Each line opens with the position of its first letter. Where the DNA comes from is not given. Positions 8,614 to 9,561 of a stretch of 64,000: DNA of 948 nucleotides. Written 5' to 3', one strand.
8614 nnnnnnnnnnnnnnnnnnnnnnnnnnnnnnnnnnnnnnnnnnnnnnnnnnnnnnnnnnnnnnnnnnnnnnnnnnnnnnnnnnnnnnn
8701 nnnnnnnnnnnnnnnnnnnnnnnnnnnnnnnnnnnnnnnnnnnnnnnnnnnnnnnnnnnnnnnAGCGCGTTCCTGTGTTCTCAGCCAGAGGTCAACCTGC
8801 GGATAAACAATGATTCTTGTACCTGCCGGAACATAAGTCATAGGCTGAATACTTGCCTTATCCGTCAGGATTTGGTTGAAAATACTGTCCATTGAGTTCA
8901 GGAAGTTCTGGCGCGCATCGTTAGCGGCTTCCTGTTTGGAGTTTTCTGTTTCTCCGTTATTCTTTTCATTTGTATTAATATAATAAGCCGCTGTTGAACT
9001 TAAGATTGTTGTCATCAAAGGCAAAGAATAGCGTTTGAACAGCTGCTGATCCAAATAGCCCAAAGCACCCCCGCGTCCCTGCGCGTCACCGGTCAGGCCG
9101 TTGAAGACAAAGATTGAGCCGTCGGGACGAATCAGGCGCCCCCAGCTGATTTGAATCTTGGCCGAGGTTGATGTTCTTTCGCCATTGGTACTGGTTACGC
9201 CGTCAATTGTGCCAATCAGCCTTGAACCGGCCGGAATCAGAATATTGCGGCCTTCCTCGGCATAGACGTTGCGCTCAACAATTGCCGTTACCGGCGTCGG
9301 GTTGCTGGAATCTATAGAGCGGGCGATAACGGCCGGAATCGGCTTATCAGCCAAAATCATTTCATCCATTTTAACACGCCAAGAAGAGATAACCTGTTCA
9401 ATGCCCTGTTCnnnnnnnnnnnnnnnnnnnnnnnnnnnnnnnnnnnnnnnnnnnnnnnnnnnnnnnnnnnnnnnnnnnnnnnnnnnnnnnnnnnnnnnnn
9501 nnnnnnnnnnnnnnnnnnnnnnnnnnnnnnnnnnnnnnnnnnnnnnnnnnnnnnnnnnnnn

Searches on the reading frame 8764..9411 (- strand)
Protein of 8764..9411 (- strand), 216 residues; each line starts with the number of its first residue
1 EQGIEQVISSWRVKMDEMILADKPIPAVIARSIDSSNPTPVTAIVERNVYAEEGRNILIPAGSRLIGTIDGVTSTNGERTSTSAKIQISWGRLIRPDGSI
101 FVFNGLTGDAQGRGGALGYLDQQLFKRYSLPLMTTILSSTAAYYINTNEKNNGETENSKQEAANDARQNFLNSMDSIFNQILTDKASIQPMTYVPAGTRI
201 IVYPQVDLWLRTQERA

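Call 63: search_dna_similar(query=window:8764-9411:-, collection=plasmids, mode=protein, max_rows=25, rows=spread)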
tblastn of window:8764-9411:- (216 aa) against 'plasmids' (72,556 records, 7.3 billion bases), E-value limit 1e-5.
Records with a match: 1617; places in all: 1663; records where one place covers at least 80% of the query: 1250.
Best place of each record, by identity: <60% 1617.
By first word of the organism name: Rhizobium 287; Agrobacterium 265; Sinorhizobium 144; Xanthomonas 93; Phaeobacter 72; Acinetobacter 52; Pseudosulfitobacter 45; Escherichia 42; Bradyrhizobium 38; Mesorhizobium 35; and 134 more.
By predicted mobility (MOB-suite, as given by PLSDB): conjugative 1128; non-mobilizable 381; mobilizable 108.
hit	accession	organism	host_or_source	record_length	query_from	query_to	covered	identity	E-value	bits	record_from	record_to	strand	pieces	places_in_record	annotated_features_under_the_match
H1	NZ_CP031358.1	Erythrobacter aureus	marine sediment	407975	1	215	100%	35.1%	2e-26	113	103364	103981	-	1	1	TrbI/VirB10 family protein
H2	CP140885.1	Sinorhizobium meliloti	Medicago lupulina,whole organism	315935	14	208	90%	29.7%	7e-20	94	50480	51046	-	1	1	virB10: type IV secretion system protein VirB10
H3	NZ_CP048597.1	Agrobacterium tumefaciens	walnut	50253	14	208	90%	28.6%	1e-15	82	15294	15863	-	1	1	virB10: type IV secretion system protein VirB10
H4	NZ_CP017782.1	Rhodobacter xanthinilyticus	bacterial culture,sea water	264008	25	210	86%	29.1%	4e-13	75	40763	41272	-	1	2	TrbI/VirB10 family protein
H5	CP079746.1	Comamonas aquatica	cell culture,water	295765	18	208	88%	27.5%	2e-6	55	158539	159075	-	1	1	TrbI/VirB10 family protein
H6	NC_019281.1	Acinetobacter lwoffii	-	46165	9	212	94%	25.5%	2e-8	61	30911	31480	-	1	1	TrbI/VirB10 family protein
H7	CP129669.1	Agrobacterium tumefaciens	Metal working fluids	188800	25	208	85%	27.8%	1e-11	70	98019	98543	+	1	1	trbI: IncP-type conjugal transfer protein TrbI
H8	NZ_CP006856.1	Xanthomonas citri subsp. citri A306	-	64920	19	208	88%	26.8%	3e-7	57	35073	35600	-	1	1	TrbI/VirB10 family protein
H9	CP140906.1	Sinorhizobium medicae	Medicago lupulina,whole organism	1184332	25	206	84%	27.6%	9e-12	71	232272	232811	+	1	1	trbI: IncP-type conjugal transfer protein TrbI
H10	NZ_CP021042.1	Phaeobacter gallaeciensis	cell culture,Pacific plankton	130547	25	210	86%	26.9%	1e-12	73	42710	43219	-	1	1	TrbI/VirB10 family protein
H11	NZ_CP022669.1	Rhizobium leguminosarum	single cell,root nodules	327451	25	206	84%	27.1%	7e-11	68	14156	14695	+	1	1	trbI: IncP-type conjugal transfer protein TrbI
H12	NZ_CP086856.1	Pseudosulfitobacter pseudonitzschiae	Skeletonema costatum,The surface ...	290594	19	208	88%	25.8%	1e-8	62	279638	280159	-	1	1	TrbI/VirB10 family protein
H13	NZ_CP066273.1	Agrobacterium tumefaciens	-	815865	25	213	88%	25.5%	5e-9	62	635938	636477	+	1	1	trbI: IncP-type conjugal transfer protein TrbI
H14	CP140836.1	Rhizobium beringeri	Trifolium pratense,whole organism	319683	25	206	84%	26.0%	2e-8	61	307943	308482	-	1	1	trbI: IncP-type conjugal transfer protein TrbI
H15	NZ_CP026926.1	Agrobacterium tumefaciens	Medicago sativa,from a crown gall tumor ...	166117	25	208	85%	25.3%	2e-9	64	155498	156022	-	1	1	trbI: IncP-type conjugal transfer protein TrbI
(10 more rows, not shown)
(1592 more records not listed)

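Call 64: get_annotated_region(hit=H1, flank=1500)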
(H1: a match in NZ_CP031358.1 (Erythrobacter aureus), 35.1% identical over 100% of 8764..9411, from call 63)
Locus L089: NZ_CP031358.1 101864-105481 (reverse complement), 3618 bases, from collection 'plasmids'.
description: Erythrobacter aureus strain YH-07 plasmid unnamed, complete sequence
organism: Erythrobacter aureus (NCBI taxid 2182384)
taxonomy: Bacteria; Pseudomonadota; Alphaproteobacteria; Sphingomonadales; Erythrobacteraceae; Erythrobacter; Erythrobacter aureus
host: -; source: marine sediment; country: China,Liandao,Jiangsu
typing (MOB-suite, as given by PLSDB): non-mobilizable
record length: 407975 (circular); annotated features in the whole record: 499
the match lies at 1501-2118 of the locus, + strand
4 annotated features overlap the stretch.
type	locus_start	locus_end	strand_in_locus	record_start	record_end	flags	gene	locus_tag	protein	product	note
CDS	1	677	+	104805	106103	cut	-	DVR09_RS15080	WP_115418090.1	TrbG/VirB9 family P-type conjugative transfer protein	-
CDS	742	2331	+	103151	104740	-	-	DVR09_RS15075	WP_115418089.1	TrbI/VirB10 family protein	-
CDS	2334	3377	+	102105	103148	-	-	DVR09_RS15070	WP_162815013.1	ATPase, T2SS/T4P/T4SS family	-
CDS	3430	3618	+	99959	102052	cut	-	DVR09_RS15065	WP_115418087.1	type IV secretory system conjugative DNA transfer family protein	-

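Call 65: get_annotated_region(hit=H2, flank=1500)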
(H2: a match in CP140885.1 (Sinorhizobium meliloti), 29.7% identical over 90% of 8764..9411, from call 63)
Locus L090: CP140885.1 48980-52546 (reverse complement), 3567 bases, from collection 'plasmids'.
description: Sinorhizobium meliloti strain ml46 plasmid pMl1, complete sequence
organism: Sinorhizobium meliloti (NCBI taxid 382)
taxonomy: Bacteria; Pseudomonadota; Alphaproteobacteria; Hyphomicrobiales; Rhizobiaceae; Sinorhizobium; Sinorhizobium meliloti
host: -; source: Medicago lupulina,whole organism; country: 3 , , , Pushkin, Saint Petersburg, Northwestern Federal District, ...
typing (MOB-suite, as given by PLSDB): conjugative; replicon rep_cluster_546; relaxase MOBP; mating-pair formation MPF_T
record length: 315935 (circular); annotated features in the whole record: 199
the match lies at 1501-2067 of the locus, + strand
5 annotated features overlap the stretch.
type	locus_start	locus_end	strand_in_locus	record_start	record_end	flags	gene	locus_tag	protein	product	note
CDS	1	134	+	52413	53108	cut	-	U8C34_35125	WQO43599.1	type IV secretion system protein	-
CDS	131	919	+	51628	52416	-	-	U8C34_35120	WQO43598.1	TrbG/VirB9 family P-type conjugative transfer protein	-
CDS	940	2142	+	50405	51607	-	virB10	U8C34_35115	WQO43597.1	type IV secretion system protein VirB10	-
CDS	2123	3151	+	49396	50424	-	virB11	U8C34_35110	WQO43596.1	P-type DNA transfer ATPase VirB11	-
CDS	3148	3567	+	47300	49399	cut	-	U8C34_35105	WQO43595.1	type IV secretory system conjugative DNA transfer family protein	-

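Call 66: get_annotated_region(hit=H3, flank=1500)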
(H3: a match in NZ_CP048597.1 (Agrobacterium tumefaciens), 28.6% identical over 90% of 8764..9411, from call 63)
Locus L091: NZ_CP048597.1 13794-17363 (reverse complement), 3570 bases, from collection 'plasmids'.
description: Agrobacterium tumefaciens strain But001 plasmid pAt2, complete sequence
organism: Agrobacterium tumefaciens (NCBI taxid 358)
taxonomy: Bacteria; Pseudomonadota; Alphaproteobacteria; Hyphomicrobiales; Rhizobiaceae; Agrobacterium; Agrobacterium tumefaciens
host: -; source: walnut; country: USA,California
typing (MOB-suite, as given by PLSDB): non-mobilizable; mating-pair formation MPF_T
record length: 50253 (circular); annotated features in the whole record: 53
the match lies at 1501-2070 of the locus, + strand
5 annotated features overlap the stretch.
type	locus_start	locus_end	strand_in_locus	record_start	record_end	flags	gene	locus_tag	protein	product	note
CDS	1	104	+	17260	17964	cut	-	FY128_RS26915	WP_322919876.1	type IV secretion system protein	-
CDS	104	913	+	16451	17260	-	virB9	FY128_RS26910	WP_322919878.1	P-type conjugative transfer protein VirB9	-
CDS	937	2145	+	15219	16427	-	virB10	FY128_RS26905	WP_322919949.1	type IV secretion system protein VirB10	-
CDS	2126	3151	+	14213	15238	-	virB11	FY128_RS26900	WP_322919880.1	P-type DNA transfer ATPase VirB11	GO:0044097 - secretion by the type IV secretion system [Evidence IEA]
CDS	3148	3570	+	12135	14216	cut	-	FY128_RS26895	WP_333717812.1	type IV secretory system conjugative DNA transfer family protein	-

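Call 67: get_annotated_region(hit=H4, flank=1500)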
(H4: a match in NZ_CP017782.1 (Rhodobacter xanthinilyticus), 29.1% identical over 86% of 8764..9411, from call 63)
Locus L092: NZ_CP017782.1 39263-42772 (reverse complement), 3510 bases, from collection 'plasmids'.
description: Rhodobacter xanthinilyticus strain LPB0142 plasmid pEJ01, complete sequence
organism: Rhodobacter xanthinilyticus (NCBI taxid 1850250)
taxonomy: Bacteria; Pseudomonadota; Alphaproteobacteria; Rhodobacterales; Paracoccaceae; Rhodobacter; Rhodobacter xanthinilyticus
host: -; source: bacterial culture,sea water; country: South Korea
typing (MOB-suite, as given by PLSDB): conjugative; replicon rep_cluster_548,rep_cluster_579; relaxase MOBP; mating-pair formation MPF_T
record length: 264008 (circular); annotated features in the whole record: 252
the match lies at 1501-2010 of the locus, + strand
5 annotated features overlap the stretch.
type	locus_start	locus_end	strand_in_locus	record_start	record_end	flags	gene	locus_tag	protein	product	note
CDS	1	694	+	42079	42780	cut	-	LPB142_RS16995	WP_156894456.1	TrbG/VirB9 family P-type conjugative transfer protein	-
CDS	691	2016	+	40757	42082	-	-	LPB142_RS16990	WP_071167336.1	TrbI/VirB10 family protein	-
CDS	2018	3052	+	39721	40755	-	-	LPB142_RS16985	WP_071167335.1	ATPase, T2SS/T4P/T4SS family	-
CDS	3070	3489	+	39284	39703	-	-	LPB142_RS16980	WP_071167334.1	hypothetical protein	-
CDS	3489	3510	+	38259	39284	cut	-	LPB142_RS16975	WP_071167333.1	type IV secretion system protein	-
